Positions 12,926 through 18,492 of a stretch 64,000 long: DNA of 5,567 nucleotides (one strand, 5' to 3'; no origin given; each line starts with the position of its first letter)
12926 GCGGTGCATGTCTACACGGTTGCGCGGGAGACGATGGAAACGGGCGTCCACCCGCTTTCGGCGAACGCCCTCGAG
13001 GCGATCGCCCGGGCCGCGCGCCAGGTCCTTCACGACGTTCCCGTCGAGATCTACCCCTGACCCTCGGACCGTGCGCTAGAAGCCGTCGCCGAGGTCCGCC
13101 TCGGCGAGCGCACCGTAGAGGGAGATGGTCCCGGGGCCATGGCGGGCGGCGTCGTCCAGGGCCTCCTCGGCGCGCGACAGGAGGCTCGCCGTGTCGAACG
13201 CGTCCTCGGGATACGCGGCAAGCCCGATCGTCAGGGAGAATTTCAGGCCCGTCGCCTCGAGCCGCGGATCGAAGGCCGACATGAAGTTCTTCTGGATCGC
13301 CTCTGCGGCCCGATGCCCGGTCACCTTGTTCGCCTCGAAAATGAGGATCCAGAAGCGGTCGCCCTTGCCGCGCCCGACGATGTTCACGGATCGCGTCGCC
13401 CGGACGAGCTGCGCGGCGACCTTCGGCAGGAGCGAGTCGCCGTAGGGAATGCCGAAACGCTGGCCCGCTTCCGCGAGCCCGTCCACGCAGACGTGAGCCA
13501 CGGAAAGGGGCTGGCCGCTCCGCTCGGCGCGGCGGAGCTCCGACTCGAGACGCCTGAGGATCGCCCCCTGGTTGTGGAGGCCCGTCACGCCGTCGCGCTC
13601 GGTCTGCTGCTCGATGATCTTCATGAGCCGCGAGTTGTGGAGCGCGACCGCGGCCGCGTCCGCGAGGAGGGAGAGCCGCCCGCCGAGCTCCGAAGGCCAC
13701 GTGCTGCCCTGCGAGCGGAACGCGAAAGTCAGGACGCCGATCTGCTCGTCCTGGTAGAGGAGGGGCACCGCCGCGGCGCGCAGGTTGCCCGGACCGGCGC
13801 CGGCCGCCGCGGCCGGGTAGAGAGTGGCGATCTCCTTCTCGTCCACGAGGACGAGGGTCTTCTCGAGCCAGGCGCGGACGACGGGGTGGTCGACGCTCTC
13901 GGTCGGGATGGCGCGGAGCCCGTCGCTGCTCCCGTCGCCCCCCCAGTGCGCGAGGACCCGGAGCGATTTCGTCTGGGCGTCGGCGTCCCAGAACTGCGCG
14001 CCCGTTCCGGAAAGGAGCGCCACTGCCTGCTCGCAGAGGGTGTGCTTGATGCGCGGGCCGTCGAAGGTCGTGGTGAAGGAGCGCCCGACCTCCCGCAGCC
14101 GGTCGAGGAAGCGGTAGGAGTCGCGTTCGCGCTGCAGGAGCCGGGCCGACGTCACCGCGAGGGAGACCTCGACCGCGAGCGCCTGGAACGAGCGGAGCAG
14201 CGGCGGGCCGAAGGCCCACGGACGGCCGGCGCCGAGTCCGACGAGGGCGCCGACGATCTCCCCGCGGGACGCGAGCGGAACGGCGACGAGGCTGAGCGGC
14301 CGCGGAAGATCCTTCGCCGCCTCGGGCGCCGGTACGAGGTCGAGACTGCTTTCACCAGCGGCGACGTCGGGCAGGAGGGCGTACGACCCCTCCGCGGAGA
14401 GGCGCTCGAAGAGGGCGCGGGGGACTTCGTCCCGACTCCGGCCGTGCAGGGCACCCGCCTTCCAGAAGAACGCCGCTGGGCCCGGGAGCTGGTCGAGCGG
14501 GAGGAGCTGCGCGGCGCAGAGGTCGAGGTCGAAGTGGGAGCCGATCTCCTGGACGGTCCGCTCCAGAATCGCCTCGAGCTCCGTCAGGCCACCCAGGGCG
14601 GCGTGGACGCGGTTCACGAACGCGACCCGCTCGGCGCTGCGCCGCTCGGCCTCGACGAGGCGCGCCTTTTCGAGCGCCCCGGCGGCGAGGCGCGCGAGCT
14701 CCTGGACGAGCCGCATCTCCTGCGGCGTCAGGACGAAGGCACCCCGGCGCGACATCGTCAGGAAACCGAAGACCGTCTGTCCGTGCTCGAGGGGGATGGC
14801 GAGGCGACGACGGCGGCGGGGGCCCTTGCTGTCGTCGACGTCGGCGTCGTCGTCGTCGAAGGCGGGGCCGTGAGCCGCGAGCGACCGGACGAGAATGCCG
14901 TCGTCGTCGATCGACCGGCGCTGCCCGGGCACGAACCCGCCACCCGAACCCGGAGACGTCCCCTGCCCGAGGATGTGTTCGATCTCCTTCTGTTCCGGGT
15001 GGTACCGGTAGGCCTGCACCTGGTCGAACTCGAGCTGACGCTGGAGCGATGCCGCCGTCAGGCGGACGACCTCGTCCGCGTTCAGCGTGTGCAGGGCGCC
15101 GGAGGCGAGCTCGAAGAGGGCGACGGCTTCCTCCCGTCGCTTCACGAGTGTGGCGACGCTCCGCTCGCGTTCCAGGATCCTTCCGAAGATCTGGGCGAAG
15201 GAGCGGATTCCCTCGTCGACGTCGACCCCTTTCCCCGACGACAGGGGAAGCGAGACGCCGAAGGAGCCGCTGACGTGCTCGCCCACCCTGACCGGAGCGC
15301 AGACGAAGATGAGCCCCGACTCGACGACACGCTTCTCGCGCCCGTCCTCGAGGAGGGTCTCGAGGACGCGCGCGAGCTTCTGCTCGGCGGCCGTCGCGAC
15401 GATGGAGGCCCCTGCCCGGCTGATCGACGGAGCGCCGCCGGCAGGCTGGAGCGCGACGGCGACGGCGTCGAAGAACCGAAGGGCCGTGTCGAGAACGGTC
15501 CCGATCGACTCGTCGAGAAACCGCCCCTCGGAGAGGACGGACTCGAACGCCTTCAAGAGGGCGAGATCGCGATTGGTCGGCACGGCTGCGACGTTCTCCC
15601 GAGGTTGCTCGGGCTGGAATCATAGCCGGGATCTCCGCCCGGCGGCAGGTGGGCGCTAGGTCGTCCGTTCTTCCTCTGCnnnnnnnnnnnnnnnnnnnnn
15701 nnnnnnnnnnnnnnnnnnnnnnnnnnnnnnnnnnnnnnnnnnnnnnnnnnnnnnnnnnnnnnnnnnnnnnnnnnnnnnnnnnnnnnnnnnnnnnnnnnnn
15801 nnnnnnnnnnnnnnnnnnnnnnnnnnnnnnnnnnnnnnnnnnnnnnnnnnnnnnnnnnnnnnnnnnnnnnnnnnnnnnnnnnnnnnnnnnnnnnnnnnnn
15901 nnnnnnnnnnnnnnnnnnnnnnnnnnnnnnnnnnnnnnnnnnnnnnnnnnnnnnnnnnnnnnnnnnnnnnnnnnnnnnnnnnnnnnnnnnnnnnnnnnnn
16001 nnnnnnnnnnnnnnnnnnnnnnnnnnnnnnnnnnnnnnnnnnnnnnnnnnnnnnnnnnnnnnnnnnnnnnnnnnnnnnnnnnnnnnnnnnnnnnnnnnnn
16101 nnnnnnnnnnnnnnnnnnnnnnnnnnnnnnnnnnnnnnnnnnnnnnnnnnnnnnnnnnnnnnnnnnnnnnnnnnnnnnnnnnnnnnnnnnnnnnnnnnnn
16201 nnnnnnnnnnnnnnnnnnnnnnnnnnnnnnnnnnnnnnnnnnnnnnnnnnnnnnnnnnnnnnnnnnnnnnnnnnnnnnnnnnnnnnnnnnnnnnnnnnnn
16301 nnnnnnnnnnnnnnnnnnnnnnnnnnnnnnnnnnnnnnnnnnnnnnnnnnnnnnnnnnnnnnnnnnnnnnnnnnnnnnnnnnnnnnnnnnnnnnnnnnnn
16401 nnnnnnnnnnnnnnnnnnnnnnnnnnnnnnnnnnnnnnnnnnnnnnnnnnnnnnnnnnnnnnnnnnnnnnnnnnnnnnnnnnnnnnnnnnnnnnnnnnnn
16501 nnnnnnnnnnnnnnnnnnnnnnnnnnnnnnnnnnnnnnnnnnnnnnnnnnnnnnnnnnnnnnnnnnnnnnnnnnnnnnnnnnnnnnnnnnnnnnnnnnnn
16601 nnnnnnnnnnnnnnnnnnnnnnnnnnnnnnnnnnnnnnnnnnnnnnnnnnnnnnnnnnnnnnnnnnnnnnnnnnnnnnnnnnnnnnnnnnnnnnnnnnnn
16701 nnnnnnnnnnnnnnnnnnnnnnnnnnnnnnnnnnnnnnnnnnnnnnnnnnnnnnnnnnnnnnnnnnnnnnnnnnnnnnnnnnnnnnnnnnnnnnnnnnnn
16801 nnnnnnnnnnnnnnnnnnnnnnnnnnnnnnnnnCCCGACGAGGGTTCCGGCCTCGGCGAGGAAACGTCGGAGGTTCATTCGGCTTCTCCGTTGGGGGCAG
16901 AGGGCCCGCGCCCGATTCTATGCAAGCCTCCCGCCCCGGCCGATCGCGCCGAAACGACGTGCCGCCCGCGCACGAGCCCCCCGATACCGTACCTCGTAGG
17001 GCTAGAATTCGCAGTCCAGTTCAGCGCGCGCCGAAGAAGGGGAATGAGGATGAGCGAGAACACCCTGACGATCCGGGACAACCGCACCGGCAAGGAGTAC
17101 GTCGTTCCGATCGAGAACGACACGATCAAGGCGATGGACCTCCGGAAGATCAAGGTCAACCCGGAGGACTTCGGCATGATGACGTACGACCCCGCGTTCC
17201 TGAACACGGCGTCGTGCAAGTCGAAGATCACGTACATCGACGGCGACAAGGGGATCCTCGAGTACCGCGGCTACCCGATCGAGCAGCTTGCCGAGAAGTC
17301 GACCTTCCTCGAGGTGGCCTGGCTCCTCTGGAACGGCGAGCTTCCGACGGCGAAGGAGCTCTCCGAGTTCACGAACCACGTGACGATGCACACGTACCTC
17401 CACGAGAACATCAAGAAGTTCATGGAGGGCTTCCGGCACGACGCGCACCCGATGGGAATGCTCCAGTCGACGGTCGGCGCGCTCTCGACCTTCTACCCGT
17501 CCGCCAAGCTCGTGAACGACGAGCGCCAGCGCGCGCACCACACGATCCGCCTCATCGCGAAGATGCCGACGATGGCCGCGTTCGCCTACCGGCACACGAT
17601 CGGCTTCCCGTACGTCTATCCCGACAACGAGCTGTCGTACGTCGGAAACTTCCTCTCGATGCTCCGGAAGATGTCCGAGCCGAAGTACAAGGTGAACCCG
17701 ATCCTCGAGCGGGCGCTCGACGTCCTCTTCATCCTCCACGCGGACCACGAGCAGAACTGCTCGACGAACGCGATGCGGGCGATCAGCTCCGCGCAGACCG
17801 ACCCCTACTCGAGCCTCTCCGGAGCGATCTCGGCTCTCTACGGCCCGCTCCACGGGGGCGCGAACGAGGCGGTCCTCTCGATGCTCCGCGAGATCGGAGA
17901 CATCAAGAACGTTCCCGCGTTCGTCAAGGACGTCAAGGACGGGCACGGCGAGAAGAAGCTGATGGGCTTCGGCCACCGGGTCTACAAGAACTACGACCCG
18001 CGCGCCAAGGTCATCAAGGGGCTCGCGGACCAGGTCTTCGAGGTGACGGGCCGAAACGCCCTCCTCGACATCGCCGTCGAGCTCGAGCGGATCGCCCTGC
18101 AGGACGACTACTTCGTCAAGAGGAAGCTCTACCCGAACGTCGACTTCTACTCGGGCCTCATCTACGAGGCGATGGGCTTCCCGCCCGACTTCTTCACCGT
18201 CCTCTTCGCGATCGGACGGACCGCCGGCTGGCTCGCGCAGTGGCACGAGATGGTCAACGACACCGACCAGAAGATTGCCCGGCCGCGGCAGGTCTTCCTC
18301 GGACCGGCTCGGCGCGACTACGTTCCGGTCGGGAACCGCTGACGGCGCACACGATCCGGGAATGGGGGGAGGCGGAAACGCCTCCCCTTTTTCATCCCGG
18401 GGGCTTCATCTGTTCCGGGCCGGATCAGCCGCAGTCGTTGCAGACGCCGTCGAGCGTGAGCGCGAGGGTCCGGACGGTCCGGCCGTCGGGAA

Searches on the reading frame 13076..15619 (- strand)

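Call 37: search_protein_families(library=pfam, proteins=[window:13076-15619:-], max_evalue=0.0001)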
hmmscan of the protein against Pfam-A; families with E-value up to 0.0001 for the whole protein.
window:13076-15619:- (847 aa): 4 families
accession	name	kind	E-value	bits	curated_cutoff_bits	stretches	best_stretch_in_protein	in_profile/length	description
PF00990.26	GGDEF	-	3.6e-22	79.3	23.8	1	675-828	3-158/161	Diguanylate cyclase, GGDEF domain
PF13492.12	GAF_3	-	1.5e-18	67.9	27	1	182-317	3-128/129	GAF domain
PF13185.12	GAF_2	-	5.6e-17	62.7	28.6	2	527-661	10-136/136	GAF domain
PF01590.32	GAF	-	9.5e-17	62.2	22.4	2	181-316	2-133/133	GAF domain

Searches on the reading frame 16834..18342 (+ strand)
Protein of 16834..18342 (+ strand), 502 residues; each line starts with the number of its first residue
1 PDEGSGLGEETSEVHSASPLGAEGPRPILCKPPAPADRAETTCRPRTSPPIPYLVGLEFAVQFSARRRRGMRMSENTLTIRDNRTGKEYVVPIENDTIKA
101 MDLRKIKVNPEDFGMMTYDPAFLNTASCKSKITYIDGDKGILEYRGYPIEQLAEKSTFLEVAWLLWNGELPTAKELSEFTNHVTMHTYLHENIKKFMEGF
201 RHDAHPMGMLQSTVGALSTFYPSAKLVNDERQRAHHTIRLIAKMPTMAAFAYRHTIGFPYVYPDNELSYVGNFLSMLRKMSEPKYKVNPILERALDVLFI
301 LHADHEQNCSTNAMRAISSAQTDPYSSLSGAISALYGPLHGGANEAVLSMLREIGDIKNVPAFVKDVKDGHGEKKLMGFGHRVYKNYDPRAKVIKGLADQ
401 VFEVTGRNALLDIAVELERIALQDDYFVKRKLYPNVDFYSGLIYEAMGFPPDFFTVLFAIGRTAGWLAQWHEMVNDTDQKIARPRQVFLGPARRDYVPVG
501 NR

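Call 37: search_protein_families(library=pfam, proteins=[window:16834-18342:+], max_evalue=0.0001)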
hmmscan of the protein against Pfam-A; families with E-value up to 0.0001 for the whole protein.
window:16834-18342:+ (502 aa): 1 family
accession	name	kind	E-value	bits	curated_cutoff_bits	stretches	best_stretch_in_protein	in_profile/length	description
PF00285.26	Citrate_synt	-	1.3e-142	475.6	27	1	123-485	3-357/357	Citrate synthase, C-terminal domain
